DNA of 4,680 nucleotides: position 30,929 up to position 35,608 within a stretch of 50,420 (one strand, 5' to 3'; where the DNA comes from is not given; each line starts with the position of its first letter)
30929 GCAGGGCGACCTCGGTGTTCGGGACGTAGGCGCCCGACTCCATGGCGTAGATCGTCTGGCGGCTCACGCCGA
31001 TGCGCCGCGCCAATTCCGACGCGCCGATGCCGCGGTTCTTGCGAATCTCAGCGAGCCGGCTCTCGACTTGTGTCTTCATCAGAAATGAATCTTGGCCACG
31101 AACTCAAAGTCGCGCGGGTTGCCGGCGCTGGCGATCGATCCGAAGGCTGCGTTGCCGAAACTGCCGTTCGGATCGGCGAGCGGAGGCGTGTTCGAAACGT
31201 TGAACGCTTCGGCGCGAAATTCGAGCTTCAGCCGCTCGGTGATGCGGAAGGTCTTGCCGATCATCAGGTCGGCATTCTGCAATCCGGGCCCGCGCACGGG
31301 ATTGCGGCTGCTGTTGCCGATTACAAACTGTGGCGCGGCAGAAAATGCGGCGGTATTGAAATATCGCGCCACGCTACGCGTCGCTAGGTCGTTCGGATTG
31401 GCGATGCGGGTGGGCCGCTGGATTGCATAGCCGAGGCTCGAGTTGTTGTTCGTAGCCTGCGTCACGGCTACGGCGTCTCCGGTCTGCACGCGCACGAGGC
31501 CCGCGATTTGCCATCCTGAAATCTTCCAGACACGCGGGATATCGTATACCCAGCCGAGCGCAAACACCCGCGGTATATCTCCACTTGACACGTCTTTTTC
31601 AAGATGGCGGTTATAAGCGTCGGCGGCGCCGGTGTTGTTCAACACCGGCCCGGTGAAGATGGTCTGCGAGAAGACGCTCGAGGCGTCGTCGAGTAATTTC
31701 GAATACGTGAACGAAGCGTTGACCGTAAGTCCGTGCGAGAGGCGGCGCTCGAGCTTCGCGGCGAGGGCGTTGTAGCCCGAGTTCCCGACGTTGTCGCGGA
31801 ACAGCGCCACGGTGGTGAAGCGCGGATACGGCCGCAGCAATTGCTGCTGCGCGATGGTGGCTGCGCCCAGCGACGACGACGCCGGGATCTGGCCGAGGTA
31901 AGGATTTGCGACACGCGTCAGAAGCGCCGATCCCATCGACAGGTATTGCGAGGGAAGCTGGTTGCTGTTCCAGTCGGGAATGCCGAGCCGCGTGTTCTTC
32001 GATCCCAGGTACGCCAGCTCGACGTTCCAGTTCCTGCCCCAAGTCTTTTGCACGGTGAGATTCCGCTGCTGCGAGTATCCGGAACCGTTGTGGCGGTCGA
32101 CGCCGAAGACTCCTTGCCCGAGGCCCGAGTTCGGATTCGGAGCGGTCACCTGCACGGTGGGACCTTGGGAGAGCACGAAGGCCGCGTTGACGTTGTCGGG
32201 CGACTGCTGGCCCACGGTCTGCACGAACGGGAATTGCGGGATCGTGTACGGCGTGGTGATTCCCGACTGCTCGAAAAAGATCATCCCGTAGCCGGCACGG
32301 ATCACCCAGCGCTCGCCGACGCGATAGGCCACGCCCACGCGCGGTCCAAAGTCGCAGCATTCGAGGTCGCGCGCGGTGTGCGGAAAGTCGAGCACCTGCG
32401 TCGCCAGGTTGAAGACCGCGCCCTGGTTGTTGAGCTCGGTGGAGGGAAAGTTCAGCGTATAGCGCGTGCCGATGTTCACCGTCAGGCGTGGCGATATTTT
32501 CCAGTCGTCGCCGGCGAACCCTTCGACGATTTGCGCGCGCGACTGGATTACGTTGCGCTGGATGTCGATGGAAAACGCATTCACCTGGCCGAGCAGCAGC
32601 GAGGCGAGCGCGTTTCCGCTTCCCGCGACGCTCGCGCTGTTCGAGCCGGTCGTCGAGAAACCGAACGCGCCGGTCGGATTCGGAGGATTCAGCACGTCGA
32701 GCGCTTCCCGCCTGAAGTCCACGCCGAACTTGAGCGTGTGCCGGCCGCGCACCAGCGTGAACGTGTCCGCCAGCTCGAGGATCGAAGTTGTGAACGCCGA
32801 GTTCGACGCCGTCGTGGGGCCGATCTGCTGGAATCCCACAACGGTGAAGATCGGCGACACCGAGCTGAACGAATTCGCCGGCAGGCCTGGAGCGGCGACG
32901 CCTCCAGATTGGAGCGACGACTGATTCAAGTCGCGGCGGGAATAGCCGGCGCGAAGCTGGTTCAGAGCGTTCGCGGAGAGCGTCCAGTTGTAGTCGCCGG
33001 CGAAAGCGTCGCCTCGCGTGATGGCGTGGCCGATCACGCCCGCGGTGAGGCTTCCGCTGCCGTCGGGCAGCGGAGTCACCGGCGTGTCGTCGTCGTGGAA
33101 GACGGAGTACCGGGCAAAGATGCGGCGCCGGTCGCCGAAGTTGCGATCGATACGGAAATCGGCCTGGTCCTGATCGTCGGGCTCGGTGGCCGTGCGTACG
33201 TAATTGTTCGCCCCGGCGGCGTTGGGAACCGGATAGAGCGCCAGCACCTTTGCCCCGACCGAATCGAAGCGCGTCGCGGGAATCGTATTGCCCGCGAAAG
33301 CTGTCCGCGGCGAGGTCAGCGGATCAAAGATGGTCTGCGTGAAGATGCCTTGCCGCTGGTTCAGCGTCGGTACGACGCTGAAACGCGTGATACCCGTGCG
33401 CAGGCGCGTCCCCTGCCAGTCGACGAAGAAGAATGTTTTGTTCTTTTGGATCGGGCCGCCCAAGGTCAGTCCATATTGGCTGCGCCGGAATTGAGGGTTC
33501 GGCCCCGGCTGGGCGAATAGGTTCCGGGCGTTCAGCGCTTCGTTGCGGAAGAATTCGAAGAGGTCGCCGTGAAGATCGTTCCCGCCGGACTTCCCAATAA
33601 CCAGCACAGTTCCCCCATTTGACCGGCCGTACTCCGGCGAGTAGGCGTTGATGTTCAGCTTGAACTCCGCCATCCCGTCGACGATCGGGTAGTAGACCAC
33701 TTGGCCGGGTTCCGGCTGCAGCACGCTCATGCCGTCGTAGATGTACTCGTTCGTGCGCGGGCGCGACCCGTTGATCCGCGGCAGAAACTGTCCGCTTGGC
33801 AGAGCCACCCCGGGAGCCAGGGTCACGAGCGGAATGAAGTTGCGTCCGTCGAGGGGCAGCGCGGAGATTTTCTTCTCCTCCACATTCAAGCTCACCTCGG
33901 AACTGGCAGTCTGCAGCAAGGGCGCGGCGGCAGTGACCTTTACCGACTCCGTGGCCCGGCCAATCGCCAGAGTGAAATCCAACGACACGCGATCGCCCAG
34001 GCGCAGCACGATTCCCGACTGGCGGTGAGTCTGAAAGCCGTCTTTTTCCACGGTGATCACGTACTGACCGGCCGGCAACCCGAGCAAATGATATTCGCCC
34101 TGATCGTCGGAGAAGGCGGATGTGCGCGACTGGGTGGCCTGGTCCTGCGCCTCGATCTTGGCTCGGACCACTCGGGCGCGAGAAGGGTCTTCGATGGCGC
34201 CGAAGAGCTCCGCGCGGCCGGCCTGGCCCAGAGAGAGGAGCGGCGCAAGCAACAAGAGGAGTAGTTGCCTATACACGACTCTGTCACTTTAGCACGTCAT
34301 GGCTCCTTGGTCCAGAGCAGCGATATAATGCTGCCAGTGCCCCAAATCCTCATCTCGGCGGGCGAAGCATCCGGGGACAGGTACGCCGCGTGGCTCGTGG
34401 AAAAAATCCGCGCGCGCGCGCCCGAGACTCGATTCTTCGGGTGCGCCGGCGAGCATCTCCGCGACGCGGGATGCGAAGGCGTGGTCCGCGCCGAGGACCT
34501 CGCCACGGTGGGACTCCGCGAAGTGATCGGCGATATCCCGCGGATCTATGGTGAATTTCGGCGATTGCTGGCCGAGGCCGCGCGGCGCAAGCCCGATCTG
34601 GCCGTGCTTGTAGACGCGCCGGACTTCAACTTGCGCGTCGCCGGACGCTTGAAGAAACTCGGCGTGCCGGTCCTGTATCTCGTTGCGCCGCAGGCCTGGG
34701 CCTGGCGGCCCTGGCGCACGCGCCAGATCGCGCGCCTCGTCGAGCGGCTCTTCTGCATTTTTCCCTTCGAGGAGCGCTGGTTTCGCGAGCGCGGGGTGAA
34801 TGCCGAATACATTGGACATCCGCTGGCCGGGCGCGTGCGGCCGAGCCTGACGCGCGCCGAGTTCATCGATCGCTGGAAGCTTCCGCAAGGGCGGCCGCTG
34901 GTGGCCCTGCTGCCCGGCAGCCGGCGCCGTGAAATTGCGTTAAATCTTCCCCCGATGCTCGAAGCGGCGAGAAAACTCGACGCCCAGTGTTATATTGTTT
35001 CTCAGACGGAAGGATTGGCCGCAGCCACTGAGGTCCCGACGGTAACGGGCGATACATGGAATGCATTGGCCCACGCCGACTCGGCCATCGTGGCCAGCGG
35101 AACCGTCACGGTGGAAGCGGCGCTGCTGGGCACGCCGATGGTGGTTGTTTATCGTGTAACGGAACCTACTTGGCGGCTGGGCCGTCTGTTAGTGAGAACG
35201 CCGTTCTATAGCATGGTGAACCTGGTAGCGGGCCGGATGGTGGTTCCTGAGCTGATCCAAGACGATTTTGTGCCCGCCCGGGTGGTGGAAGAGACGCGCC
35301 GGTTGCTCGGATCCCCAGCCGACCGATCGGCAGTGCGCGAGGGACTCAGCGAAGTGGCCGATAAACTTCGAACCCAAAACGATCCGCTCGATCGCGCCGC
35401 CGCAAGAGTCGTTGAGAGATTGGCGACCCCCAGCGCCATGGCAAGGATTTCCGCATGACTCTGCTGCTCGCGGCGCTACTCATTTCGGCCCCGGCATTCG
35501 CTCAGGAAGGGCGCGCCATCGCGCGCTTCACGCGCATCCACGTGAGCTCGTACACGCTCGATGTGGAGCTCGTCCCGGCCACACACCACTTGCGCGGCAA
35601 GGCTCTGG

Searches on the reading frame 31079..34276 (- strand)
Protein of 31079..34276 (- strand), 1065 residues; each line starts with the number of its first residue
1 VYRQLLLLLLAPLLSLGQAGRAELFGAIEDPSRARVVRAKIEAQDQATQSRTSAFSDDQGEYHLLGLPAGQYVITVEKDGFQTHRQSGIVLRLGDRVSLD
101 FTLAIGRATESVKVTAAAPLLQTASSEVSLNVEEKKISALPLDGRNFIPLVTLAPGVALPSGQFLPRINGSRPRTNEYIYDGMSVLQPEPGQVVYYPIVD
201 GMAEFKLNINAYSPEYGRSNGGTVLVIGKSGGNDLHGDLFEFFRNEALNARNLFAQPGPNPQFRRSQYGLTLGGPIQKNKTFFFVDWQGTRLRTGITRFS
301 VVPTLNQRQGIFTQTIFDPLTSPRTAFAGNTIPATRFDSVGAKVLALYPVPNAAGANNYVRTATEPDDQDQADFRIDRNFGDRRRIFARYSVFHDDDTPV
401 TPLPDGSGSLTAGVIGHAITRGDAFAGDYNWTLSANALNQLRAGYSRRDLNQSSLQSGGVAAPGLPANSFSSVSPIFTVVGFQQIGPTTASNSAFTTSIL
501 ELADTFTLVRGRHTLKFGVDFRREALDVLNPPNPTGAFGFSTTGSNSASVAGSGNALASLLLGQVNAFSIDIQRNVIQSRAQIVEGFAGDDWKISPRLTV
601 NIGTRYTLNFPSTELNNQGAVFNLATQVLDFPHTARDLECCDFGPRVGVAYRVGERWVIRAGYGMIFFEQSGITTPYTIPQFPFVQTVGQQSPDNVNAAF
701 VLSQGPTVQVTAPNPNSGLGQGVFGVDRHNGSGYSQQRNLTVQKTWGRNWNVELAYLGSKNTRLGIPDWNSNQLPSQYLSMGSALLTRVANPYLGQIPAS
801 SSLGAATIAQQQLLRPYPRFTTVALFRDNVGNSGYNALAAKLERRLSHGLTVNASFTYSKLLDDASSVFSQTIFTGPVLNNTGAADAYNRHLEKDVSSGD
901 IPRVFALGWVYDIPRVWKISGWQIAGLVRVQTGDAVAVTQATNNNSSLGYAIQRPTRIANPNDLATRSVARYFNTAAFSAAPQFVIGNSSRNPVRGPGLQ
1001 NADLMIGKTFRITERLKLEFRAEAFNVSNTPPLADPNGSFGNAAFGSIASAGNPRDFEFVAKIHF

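Call 59: search_protein_families(library=pfam, proteins=[window:31079-34276:-], max_evalue=0.001)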
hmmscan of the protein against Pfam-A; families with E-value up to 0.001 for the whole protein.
window:31079-34276:- (1065 aa): 3 families
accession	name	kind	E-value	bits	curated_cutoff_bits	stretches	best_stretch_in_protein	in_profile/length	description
PF25183.1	OMP_b-brl_4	-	8.7e-207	689.8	30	1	229-1056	3-836/838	Outer membrane beta barrel domain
PF13620.12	CarboxypepD_reg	-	1.5e-16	60.9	32.3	1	25-103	3-81/82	Carboxypeptidase regulatory-like domain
PF00593.30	TonB_dep_Rec_b-barrel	-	2.3e-09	38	27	1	387-668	21-242/436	TonB dependent receptor-like, beta-barrel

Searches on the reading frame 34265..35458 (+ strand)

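Call 68: search_protein_families(library=pfam, proteins=[window:34265-35458:+], max_evalue=0.0001)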
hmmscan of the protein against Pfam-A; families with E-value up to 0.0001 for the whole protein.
window:34265-35458:+ (397 aa): 1 family
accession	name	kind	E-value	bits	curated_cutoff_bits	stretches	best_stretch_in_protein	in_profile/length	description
PF02684.21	LpxB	-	1e-84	285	22.6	1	28-337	1-328/374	Lipid-A-disaccharide synthetase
